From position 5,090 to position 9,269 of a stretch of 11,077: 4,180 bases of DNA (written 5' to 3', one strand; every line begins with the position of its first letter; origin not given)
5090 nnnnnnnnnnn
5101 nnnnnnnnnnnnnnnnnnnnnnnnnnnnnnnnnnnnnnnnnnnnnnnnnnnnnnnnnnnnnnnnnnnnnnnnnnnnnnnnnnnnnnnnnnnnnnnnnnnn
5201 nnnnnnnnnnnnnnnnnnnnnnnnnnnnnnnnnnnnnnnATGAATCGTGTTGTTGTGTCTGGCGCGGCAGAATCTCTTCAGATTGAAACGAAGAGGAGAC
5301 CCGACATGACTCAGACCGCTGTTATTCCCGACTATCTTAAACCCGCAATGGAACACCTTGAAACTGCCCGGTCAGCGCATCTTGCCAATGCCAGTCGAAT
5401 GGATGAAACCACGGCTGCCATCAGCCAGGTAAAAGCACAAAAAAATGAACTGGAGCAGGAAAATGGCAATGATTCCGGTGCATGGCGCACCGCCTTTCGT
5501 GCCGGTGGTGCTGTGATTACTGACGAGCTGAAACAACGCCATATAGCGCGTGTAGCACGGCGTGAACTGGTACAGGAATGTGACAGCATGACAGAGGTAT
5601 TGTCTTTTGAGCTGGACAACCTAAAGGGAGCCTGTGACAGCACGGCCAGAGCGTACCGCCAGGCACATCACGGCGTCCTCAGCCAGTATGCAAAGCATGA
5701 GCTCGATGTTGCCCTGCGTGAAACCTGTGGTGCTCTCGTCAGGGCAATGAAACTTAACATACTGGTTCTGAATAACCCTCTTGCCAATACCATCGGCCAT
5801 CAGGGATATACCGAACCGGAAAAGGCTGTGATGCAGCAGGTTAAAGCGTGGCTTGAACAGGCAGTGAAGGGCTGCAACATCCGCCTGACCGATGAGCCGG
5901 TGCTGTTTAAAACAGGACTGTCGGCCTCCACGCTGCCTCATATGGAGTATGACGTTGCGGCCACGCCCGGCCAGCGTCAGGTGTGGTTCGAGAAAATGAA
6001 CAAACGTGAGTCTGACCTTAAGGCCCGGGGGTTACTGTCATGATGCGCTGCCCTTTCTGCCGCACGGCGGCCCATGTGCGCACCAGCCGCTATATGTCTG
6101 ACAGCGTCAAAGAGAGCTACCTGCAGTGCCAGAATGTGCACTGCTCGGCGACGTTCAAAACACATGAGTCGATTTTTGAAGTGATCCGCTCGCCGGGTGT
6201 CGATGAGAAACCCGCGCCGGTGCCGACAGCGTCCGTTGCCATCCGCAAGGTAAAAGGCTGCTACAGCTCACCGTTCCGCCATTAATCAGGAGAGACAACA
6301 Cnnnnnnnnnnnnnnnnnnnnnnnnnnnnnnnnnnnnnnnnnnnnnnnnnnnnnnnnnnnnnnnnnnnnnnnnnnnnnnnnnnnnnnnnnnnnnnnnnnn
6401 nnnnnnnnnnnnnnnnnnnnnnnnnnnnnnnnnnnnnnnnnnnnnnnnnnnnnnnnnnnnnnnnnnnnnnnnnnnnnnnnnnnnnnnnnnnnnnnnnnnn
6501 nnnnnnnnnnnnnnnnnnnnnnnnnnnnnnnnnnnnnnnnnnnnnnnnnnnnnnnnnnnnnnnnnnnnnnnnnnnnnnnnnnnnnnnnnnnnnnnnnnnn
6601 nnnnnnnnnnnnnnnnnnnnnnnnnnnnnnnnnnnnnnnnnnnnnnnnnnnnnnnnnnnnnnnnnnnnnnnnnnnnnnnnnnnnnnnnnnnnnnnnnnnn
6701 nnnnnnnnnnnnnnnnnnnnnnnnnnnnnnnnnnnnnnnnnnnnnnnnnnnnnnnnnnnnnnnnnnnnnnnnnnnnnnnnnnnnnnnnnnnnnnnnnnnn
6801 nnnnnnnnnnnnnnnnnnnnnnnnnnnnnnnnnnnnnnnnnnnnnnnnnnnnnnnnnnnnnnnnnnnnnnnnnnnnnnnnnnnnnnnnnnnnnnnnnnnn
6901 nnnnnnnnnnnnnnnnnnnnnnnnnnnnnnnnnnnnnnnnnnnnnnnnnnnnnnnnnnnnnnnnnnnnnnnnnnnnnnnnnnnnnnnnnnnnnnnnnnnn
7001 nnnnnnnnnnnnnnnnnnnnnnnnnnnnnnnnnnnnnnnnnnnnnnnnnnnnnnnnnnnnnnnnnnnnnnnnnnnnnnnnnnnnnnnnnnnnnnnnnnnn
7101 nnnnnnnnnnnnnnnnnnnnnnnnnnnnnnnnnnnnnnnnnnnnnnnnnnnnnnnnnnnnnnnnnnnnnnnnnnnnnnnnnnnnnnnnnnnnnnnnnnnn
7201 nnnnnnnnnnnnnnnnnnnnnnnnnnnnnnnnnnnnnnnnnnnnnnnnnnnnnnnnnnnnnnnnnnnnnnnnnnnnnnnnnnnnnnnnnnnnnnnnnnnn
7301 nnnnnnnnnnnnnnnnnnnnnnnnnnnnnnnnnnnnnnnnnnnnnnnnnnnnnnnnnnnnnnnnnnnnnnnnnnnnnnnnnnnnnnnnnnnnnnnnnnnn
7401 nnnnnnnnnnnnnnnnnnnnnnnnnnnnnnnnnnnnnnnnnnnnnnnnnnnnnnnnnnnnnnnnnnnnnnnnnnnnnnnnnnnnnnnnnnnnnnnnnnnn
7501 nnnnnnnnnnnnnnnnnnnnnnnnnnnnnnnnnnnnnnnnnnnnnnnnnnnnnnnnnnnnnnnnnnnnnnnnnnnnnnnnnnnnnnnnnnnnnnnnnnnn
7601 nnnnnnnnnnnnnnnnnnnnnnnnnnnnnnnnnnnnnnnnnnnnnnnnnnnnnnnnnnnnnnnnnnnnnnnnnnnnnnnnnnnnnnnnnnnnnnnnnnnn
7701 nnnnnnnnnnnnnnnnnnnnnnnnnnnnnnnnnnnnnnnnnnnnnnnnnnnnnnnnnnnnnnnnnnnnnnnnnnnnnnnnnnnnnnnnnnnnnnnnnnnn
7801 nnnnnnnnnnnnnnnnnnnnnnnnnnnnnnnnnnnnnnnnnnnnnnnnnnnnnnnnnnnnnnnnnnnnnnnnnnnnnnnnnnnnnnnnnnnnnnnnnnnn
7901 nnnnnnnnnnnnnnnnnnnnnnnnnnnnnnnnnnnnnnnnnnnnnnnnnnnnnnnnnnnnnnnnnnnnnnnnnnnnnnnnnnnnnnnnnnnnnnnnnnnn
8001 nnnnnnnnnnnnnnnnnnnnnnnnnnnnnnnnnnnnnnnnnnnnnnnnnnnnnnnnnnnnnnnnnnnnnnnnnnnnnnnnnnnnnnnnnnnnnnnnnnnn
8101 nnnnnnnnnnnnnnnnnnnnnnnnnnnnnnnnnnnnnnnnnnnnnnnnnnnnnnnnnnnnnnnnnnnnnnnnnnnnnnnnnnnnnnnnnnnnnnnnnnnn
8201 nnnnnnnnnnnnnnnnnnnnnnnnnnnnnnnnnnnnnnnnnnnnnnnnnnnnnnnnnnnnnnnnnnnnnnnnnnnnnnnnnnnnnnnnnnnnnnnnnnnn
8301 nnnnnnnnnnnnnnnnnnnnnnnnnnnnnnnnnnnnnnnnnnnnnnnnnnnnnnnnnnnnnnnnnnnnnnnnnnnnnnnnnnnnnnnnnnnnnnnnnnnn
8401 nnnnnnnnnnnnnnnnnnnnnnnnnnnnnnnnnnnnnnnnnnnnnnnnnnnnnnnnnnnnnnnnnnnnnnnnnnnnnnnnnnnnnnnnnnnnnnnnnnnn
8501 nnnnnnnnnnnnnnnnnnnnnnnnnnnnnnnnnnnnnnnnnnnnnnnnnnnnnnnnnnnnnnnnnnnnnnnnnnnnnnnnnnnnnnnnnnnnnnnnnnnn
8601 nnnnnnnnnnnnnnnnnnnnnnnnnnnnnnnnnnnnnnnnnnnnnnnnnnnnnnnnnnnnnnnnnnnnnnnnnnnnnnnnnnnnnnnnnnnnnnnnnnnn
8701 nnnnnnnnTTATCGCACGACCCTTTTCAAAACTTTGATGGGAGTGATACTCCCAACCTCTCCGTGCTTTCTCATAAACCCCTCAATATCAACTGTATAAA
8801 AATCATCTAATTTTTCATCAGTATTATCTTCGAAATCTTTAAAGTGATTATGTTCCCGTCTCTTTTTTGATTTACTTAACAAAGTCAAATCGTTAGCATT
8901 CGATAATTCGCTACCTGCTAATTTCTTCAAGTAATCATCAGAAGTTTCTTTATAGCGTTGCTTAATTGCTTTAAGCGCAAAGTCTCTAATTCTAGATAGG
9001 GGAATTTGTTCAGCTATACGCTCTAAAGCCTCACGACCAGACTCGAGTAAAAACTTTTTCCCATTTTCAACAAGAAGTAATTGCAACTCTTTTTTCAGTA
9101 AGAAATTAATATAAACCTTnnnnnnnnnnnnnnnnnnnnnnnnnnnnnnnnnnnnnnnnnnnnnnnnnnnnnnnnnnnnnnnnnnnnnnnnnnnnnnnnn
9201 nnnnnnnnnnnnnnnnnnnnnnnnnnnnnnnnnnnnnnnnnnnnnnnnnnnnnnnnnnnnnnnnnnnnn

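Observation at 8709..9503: Stand-alone PD-(D/E)xK nuclease-like gene with its own promoter and terminator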

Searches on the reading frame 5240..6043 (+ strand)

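Call 3: search_protein_families(library=pfam, proteins=[window:5240-6043:+], max_evalue=0.1)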
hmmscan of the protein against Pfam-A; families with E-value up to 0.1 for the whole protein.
window:5240-6043:+ (267 aa): 2 families
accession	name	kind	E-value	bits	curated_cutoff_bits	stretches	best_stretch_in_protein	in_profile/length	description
PF00038.26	Filament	-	0.0056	16.8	40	1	42-152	154-260/313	Intermediate filament protein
PF05837.17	CENP-H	-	0.017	15.4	29.9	1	24-76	75-127/202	Centromere protein H (CENP-H)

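Call 4: search_protein_families(library=ncbifam, proteins=[window:5240-6043:+], max_evalue=0.1)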
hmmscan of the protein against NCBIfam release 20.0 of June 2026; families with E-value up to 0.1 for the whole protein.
window:5240-6043:+ (267 aa): 1 family
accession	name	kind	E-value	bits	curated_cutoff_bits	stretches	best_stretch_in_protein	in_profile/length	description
NF052641.1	PQLLE_fam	subfamily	0.055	13.2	80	0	31-88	37-94/211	PQLLE family protein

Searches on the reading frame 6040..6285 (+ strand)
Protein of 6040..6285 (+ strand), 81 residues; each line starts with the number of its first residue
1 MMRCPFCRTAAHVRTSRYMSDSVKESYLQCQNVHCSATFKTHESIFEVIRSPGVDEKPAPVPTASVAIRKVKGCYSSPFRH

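Call 3: search_protein_families(library=pfam, proteins=[window:6040-6285:+], max_evalue=0.1)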
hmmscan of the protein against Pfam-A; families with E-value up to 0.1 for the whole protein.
window:6040-6285:+ (81 aa): 3 families
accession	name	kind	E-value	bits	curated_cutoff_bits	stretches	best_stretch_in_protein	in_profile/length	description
PF04606.18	Ogr_Delta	-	5.4e-21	74.7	26.3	1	3-49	1-47/47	Ogr/Delta-like zinc finger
PF14354.12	Lar_restr_allev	-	0.0018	18.9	28.6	1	3-41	5-39/58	Restriction alleviation protein Lar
PF08996.15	zf-DNA_Pol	-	0.025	14.7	25.7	1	2-44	17-61/186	DNA Polymerase alpha zinc finger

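Call 4: search_protein_families(library=ncbifam, proteins=[window:6040-6285:+], max_evalue=0.1)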
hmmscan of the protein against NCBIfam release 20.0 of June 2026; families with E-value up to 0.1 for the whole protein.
window:6040-6285:+ (81 aa): 3 families
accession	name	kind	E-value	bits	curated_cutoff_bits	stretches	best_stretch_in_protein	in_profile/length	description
NF007241.0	PRK09678.1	equivalog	5.8e-24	84.4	116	1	1-63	1-65/72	DNA-binding transcriptional regulator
TIGR03655.1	anti_R_Lar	subfamily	0.053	13.8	39.6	1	3-47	3-46/55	Lar family restriction alleviation protein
TIGR00244.1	TIGR00244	equivalog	0.088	12.8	124.65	0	2-49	1-48/147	transcriptional regulator NrdR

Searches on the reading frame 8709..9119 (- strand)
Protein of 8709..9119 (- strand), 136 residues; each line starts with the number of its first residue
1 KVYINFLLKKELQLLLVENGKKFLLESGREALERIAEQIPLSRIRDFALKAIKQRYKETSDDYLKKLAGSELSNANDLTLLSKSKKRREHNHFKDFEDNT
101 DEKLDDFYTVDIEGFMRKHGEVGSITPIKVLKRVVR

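Call 52: search_protein_families(library=pfam, proteins=[window:8709-9119:-], max_evalue=1)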
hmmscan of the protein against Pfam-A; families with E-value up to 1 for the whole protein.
window:8709-9119:- (136 aa): 1 family
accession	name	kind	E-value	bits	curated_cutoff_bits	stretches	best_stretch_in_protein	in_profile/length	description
PF11899.13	DUF3419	-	0.054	13.1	28.2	1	17-117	210-309/385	Protein of unknown function (DUF3419)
